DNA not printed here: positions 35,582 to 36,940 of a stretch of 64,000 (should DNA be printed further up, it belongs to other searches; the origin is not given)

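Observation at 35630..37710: AT-richer two-gene islet: TIR-like plus zinc-ribbon protein with an unknown 350-aa partner, wedged between vapBC and a CoA-transferase gene (candidate uncharacterised defence system)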

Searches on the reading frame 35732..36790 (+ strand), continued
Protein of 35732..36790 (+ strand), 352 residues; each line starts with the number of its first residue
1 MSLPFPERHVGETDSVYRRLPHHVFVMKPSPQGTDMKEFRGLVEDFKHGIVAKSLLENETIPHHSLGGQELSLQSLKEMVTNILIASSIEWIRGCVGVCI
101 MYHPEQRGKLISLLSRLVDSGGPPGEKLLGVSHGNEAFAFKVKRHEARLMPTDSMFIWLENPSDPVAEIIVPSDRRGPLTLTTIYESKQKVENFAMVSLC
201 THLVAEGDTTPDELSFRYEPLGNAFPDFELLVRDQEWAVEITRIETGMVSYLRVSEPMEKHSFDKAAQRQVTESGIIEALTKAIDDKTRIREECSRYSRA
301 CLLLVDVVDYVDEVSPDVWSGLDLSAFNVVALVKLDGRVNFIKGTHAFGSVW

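Call 74: fold_search(model_id=the predicted structure, library=viral)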
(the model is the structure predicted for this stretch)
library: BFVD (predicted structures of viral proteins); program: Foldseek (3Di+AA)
matches with E <= 10: 597; with E <= 0.001: 0
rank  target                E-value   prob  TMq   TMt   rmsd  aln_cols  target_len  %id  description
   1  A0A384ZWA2            1.8e-03  1.00  0.23  0.48   7.5       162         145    9  Putative MmcB-like DNA repair protein [Dickeya phage vB_DsoM_JA13]
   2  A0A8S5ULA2            2.7e-03  0.92  0.18  0.39  10.2       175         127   11  Nuclease [Siphoviridae sp. ctICF6]
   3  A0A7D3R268            3.0e-03  1.00  0.24  0.49   6.1       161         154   16  Uncharacterized protein [Fadolivirus FV1/VV64]
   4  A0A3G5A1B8            7.0e-03  0.87  0.21  0.32  24.2       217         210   13  Uncharacterized protein [Harvfovirus sp.]
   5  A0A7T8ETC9            7.9e-03  0.38  0.15  0.19  21.3       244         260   11  (no name in the UniProt tables at hand)
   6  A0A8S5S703            8.9e-03  0.54  0.23  0.21  33.0       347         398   11  Restriction endonuclease [Siphoviridae sp. ctVDy27]
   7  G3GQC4                1.2e-02  0.38  0.16  0.13  19.5       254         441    8  (no name in the UniProt tables at hand)
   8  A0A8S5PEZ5            2.1e-02  0.85  0.17  0.16   7.9       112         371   12  Uncharacterized protein [Podoviridae sp. ctuQh21]
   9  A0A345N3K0            2.1e-02  0.69  0.11  0.27  14.2        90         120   20  (no name in the UniProt tables at hand)
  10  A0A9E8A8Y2            2.6e-02  0.69  0.21  0.32  17.7       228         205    8  (no name in the UniProt tables at hand)
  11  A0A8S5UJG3            2.9e-02  0.94  0.27  0.18  15.0       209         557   11  Minor capsid protein [Siphoviridae sp. ctvph17]
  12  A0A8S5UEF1            3.1e-02  0.92  0.22  0.18   5.7       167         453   12  CDI toxin-like protein [Siphoviridae sp. ctdj515]
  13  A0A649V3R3            3.1e-02  0.51  0.19  0.24  21.4       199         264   12  (no name in the UniProt tables at hand)
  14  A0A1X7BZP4            3.1e-02  0.41  0.17  0.10  19.3       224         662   11  (no name in the UniProt tables at hand)
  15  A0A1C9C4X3            3.5e-02  0.90  0.16  0.11  10.1       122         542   11  Uncharacterized protein [Heterosigma akashiwo virus 01]
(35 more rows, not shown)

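Call 82: search_protein_families(library=pfam, proteins=[L004:6566-8119:+, L004:8676-9947:+, L004:11981-15187:+, L004:11062-11616:+, L005:6655-8403:+, L003:7070-8368:+, L003:11543-13801:-], max_evalue=0.001)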
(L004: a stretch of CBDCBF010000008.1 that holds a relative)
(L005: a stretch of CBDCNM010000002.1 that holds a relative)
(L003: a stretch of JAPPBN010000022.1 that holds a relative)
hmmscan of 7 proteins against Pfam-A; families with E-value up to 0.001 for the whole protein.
L004:6566-8119:+ (518 aa): 2 families
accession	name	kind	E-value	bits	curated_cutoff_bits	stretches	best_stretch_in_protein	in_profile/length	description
PF02384.22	N6_Mtase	-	1.3e-95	320.8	20.4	1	168-479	4-307/311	N-6 DNA Methylase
PF12161.14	HsdM_N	-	1.2e-24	87.9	24.5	1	18-150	1-135/135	HsdM N-terminal domain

L004:8676-9947:+ (424 aa): 1 family
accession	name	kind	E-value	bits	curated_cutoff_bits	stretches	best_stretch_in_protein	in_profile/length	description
PF01420.25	Methylase_S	-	1.3e-30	107.2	22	2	221-397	1-160/168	Type I restriction modification DNA specificity domain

L004:11981-15187:+ (1069 aa): 6 families
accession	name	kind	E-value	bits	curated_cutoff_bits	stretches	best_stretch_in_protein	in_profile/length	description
PF18766.7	SWI2_SNF2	-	2.7e-70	236.9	26.7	1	304-553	1-218/221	SWI2/SNF2 ATPase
PF04313.20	HSDR_N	-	7.2e-34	117.8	25.1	1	19-238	2-196/198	Type I restriction enzyme R protein N terminus (HSDR_N)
PF11867.13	T1RH-like_C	-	5.8e-21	75.6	26.8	1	792-1062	61-323/329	Type I restriction enzyme HindI endonuclease subunit-like, C-terminal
PF04851.21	ResIII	-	3.1e-19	69.9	22.5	1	301-489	4-163/164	Type III restriction enzyme, res subunit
PF22679.2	T1R_D3-like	-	4e-19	70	27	1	646-720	89-157/158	Type I restriction enzyme subunit R domain 3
PF00270.35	DEAD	-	0.00023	21.4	26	0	332-489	22-161/167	DEAD/DEAH box helicase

L004:11062-11616:+ (185 aa): 0 families

L005:6655-8403:+ (583 aa): 1 family
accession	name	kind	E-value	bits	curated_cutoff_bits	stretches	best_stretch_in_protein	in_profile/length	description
PF03235.19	GmrSD_N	-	1.3e-19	71.5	33.2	1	28-244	10-198/199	GmrSD restriction endonuclease, N-terminal domain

L003:7070-8368:+ (433 aa): 3 families
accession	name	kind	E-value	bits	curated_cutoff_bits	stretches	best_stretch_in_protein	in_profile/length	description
PF06114.19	Peptidase_M78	-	1.9e-13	50.7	22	1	195-323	2-122/123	IrrE N-terminal-like domain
PF01381.28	HTH_3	-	6.2e-12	45.8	23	1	46-96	5-55/55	Helix-turn-helix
PF13560.12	HTH_31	-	1.9e-10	41.3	27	1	42-95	6-60/64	Helix-turn-helix domain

L003:11543-13801:- (753 aa): 4 families
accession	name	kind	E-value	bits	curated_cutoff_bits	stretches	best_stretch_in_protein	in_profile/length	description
PF00270.35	DEAD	-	4.6e-29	101.7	26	1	46-214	2-161/167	DEAD/DEAH box helicase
PF00271.37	Helicase_C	-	3e-14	53.6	23.5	1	285-393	7-109/110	Helicase conserved C-terminal domain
PF04851.21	ResIII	-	5.3e-05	23.6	22.5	1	44-213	4-162/164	Type III restriction enzyme, res subunit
PF22590.2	Cas3-like_C_2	-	0.0003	21.5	27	1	307-393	13-104/106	CRISPR-associated nuclease/helicase Cas3, C-terminal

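Call 83: find_encoding_contigs(protein=P0003, flank=6000, max_places=2)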
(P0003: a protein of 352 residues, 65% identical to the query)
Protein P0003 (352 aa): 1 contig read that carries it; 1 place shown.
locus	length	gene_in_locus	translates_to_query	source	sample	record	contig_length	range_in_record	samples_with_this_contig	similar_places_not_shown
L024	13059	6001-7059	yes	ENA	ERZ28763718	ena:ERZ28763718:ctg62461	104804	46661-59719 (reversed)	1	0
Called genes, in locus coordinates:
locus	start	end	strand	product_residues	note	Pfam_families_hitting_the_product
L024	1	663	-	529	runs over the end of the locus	PF00732:GMC_oxred_N, PF05199:GMC_oxred_C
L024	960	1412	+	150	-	PF01475:FUR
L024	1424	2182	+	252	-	-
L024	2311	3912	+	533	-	PF02638:GHL10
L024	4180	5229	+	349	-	PF00296:Bac_luciferase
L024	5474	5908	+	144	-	PF04075:F420H2_quin_red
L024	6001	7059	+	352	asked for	-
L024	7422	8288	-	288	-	PF02775:TPP_enzyme_C, PF12367:PFO_beta_C (weak)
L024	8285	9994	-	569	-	PF01558:POR, PF01855:POR_N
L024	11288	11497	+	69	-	PF10041:DUF2277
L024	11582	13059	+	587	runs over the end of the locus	PF02638:GHL10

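Call 86: search_protein_families(library=ncbifam, proteins=[window:35732-36790:+], max_evalue=0.1)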
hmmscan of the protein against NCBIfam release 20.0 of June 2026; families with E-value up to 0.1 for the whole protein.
window:35732-36790:+ (352 aa): 0 families

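Call 87: search_protein_families(library=phrogs, proteins=[window:35732-36790:+], max_evalue=0.1)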
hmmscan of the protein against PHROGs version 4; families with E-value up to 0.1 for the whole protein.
window:35732-36790:+ (352 aa): 0 families

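Call 90: list_cluster_members(proteins=[P0001, P0097])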
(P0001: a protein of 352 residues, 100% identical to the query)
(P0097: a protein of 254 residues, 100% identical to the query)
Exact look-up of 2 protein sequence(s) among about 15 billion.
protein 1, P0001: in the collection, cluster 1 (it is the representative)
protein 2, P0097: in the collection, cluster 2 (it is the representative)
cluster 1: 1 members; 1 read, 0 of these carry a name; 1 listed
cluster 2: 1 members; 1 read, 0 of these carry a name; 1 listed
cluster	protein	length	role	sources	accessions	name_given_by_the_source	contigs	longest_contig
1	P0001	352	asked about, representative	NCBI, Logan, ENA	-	-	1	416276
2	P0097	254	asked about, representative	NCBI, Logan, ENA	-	-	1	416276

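Call 92: find_encoding_contigs(protein=P0002, flank=6000, max_places=1)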
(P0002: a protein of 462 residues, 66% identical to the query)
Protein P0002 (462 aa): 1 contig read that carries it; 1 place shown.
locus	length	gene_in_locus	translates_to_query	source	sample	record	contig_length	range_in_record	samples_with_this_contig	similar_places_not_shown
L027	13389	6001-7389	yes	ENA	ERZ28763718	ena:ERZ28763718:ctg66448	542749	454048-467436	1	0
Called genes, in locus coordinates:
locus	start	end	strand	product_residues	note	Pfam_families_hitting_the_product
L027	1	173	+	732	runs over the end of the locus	PF12450:vWF_A, PF00092:VWA, PF13519:VWA_2, PF13768:VWA_3, PF12034:YfbK_C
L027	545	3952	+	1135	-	-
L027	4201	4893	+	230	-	PF00702:Hydrolase, PF13419:HAD_2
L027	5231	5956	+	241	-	PF13489:Methyltransf_23, PF13649:Methyltransf_25, PF13847:Methyltransf_31, PF08241:Methyltransf_11, PF08242:Methyltransf_12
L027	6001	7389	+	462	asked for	-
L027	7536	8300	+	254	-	PF13676:TIR_2 (faint)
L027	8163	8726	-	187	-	-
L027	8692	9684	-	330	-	-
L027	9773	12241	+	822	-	PF01266:DAO, PF16350:FAO_M, PF01571:GCV_T, PF08669:GCV_T_C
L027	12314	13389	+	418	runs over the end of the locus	PF01571:GCV_T, PF08669:GCV_T_C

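Call 93: find_encoding_contigs(protein=P0019, flank=6000, max_places=1)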
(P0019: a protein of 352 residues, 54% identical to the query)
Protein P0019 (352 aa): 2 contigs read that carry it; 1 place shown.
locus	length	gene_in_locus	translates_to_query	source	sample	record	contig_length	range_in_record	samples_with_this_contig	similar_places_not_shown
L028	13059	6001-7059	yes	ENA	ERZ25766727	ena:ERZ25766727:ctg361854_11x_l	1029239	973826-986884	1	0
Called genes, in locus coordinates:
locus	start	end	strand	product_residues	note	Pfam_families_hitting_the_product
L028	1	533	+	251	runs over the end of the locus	-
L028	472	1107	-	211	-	PF00239:Resolvase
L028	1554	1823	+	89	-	PF01695:IstB_IS21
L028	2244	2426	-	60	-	-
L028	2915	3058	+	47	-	-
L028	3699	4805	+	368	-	PF02463:SMC_N, PF13175:AAA_15 (weak), PF13476:AAA_23 (weak), PF00005:ABC_tran (faint), PF13304:AAA_21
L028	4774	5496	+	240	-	PF14103:DUF4276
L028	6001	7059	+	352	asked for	-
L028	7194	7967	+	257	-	-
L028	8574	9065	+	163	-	-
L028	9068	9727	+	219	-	PF01420:Methylase_S (weak)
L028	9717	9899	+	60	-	-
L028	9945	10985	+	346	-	PF28530:DUF8426, PF04471:Mrr_cat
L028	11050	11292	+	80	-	-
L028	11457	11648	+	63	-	-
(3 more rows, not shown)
